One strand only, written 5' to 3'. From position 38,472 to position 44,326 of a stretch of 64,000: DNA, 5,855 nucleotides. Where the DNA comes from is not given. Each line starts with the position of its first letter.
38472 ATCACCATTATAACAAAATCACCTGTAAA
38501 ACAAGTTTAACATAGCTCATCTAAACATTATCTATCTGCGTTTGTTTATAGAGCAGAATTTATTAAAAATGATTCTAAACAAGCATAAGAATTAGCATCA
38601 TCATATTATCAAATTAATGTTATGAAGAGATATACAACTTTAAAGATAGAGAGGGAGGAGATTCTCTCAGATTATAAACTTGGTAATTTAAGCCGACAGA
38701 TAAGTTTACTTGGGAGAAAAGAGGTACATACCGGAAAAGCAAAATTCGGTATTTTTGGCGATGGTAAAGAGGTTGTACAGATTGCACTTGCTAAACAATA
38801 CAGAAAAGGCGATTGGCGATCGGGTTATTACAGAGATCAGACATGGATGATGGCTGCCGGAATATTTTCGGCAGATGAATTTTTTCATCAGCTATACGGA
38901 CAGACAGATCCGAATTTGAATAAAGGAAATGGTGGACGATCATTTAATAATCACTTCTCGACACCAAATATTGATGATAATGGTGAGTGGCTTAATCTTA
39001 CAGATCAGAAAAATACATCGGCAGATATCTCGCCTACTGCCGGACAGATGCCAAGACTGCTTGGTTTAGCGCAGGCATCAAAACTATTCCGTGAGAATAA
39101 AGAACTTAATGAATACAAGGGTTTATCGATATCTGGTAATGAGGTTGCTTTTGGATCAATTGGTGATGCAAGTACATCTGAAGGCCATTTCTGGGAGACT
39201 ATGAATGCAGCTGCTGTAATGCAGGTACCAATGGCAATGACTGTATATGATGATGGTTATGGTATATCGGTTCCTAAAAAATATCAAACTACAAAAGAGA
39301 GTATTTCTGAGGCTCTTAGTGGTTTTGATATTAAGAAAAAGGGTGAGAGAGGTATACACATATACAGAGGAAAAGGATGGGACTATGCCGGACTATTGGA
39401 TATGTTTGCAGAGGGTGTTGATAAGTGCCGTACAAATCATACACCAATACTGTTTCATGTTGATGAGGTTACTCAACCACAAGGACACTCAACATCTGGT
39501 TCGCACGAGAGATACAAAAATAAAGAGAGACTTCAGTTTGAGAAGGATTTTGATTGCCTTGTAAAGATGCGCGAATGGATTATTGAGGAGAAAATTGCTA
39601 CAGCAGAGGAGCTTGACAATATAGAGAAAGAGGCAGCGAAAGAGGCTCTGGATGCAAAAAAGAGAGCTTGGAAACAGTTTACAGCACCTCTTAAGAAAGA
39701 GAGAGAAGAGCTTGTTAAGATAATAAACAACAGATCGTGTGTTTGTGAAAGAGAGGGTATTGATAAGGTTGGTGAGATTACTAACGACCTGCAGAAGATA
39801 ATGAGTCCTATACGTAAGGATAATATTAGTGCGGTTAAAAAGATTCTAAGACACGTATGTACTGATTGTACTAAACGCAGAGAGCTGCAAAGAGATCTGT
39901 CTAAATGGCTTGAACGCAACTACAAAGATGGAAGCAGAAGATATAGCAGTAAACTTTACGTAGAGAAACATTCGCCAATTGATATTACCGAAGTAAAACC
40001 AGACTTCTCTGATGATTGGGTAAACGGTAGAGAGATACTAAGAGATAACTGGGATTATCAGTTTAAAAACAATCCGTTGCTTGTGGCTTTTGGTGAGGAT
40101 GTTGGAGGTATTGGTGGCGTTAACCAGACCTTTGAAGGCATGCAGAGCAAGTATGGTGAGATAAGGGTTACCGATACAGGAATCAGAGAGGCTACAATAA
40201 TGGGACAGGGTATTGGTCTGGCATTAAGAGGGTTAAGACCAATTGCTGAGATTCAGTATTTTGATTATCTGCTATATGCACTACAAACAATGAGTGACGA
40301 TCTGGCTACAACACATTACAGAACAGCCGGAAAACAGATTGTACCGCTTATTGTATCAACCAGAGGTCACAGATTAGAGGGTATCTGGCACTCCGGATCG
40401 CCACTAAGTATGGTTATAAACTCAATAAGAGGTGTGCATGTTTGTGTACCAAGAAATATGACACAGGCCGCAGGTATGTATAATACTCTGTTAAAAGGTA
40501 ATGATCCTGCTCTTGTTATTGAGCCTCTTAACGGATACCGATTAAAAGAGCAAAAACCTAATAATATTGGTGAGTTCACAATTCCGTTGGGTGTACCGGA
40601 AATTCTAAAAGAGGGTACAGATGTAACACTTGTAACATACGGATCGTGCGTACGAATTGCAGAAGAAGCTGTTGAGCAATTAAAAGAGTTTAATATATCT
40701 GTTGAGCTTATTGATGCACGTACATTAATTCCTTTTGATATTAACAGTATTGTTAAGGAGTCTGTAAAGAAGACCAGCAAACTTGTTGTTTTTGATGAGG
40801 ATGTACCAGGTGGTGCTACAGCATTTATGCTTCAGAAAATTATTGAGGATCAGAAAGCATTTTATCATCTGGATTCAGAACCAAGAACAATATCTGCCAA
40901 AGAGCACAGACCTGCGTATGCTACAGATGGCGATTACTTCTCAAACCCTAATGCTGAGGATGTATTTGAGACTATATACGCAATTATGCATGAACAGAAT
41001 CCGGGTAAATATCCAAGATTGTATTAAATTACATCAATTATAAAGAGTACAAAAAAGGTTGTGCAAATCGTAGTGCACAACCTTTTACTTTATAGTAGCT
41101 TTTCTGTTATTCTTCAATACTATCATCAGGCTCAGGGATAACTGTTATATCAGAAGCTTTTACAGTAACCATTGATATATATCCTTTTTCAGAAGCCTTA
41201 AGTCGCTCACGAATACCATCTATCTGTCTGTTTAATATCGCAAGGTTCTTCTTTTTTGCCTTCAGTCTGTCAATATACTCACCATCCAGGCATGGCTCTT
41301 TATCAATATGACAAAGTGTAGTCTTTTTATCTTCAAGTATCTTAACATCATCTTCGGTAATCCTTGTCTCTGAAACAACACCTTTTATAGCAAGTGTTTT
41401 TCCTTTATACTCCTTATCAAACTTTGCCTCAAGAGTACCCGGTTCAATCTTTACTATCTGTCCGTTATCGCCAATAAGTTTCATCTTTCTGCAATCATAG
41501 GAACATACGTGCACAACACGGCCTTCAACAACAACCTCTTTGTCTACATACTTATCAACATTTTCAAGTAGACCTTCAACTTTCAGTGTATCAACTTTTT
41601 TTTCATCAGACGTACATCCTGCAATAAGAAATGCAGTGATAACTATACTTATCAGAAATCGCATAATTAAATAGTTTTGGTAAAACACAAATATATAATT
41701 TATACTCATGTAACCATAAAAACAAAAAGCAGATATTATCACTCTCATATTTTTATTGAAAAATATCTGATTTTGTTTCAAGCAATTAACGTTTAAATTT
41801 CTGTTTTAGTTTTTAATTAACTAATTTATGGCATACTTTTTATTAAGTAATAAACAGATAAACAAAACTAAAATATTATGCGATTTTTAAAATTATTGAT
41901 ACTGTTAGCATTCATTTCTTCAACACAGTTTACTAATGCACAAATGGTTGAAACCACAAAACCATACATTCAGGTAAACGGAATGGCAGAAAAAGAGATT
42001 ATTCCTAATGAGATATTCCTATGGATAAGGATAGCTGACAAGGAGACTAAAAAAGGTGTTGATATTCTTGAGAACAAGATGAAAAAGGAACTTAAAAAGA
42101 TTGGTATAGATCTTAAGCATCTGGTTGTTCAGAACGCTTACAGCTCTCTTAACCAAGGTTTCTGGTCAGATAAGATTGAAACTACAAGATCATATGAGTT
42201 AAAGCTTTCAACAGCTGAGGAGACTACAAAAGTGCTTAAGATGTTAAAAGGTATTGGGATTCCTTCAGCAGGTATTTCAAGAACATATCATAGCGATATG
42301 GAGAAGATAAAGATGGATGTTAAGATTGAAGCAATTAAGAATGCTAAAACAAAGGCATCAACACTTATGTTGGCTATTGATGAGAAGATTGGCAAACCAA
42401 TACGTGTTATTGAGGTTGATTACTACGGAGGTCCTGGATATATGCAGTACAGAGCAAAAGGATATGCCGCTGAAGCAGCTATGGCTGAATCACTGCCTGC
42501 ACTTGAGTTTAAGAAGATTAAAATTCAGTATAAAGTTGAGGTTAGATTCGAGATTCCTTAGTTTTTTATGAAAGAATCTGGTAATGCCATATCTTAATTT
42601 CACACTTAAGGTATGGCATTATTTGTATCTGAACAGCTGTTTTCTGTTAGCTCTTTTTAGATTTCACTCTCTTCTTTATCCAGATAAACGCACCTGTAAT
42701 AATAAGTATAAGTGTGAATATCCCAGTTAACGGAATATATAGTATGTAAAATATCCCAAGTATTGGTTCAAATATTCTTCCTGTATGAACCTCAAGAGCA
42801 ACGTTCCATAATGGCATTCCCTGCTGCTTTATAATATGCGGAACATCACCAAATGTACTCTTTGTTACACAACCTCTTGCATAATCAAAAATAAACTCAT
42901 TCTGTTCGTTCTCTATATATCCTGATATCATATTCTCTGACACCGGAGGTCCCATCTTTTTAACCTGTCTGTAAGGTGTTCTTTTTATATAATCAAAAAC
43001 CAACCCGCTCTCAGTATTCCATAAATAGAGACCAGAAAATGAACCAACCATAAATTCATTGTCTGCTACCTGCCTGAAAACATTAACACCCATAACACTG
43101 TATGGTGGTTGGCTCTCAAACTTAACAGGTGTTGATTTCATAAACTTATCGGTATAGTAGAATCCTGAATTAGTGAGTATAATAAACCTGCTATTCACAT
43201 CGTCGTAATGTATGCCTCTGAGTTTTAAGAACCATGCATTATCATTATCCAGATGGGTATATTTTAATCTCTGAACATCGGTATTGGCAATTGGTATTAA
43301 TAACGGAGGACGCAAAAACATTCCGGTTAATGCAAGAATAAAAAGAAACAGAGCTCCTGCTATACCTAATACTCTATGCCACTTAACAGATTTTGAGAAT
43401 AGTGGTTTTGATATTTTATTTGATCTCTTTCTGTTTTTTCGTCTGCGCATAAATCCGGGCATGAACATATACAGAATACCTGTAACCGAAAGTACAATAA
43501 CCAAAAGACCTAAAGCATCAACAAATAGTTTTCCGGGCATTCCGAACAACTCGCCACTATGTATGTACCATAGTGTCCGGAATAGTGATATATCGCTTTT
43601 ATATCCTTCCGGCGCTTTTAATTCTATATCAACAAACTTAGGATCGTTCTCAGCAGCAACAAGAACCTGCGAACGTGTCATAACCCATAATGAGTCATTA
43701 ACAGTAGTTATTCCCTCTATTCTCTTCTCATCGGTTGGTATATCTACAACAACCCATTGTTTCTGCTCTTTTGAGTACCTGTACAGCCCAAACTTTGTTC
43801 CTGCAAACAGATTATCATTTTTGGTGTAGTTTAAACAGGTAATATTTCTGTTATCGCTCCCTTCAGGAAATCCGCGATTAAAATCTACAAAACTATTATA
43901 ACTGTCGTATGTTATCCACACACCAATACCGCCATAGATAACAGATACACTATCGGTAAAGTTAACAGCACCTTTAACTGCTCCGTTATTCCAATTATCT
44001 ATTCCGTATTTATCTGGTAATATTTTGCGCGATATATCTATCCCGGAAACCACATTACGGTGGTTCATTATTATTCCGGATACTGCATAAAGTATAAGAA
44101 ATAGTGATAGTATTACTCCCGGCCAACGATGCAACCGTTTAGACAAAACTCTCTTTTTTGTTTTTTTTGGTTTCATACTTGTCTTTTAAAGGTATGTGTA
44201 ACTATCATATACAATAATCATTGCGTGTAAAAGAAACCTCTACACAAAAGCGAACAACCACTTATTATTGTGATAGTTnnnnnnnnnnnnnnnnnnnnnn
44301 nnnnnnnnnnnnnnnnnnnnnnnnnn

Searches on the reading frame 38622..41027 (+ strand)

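Call 49: search_protein_families(library=pfam, proteins=[window:38622-41027:+], max_evalue=0.001)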
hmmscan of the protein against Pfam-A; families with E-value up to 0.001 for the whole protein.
window:38622-41027:+ (801 aa): 4 families
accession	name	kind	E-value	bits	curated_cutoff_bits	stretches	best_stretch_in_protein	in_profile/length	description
PF00676.26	E1_dh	-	5.4e-27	95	22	1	32-351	15-293/300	Dehydrogenase E1 component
PF02780.25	Transketolase_C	-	1.4e-22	80.3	25.9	1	660-764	4-106/124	Transketolase, C-terminal domain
PF02779.29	Transket_pyr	-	4.6e-20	72.4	27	1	480-637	16-170/174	Transketolase, pyrimidine binding domain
PF17147.9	PFOR_II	-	1.3e-06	29.1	27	1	667-740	2-74/102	Pyruvate:ferredoxin oxidoreductase core domain II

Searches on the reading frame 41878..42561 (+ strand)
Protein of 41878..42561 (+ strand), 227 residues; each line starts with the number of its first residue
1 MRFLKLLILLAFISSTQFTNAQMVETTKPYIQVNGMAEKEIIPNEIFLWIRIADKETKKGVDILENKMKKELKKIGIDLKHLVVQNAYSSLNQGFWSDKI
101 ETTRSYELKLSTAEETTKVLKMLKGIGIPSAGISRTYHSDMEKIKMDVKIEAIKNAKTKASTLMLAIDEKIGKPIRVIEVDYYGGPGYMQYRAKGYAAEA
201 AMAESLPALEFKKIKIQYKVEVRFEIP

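Call 82: search_protein_families(library=pfam, proteins=[window:41878-42561:+], max_evalue=0.001)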
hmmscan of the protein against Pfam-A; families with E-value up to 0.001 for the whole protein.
window:41878-42561:+ (227 aa): 1 family
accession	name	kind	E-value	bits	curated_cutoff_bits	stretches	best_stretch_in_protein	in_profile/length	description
PF04402.19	SIMPL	-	3e-14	54.2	25.2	1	31-224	1-205/205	Protein of unknown function (DUF541)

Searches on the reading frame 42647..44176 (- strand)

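Call 82: search_protein_families(library=pfam, proteins=[window:42647-44176:-], max_evalue=0.001)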
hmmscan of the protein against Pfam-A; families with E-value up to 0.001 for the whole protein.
window:42647-44176:- (509 aa): 4 families
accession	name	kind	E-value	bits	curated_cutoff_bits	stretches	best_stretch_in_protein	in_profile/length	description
PF03929.21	PepSY_TM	-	3.4e-26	93.2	28.8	1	14-502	2-295/295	PepSY-associated TM region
PF10067.14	DUF2306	-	3.9e-05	24.3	31.6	0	255-295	19-59/147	Predicted membrane protein (DUF2306)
PF16357.10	PepSY_TM_like_2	-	0.00021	21.8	27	0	11-44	2-38/197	Putative PepSY_TM-like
PF01292.26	Ni_hydr_CYTB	-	0.00069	19.9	30.1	0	203-291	25-124/179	Prokaryotic cytochrome b561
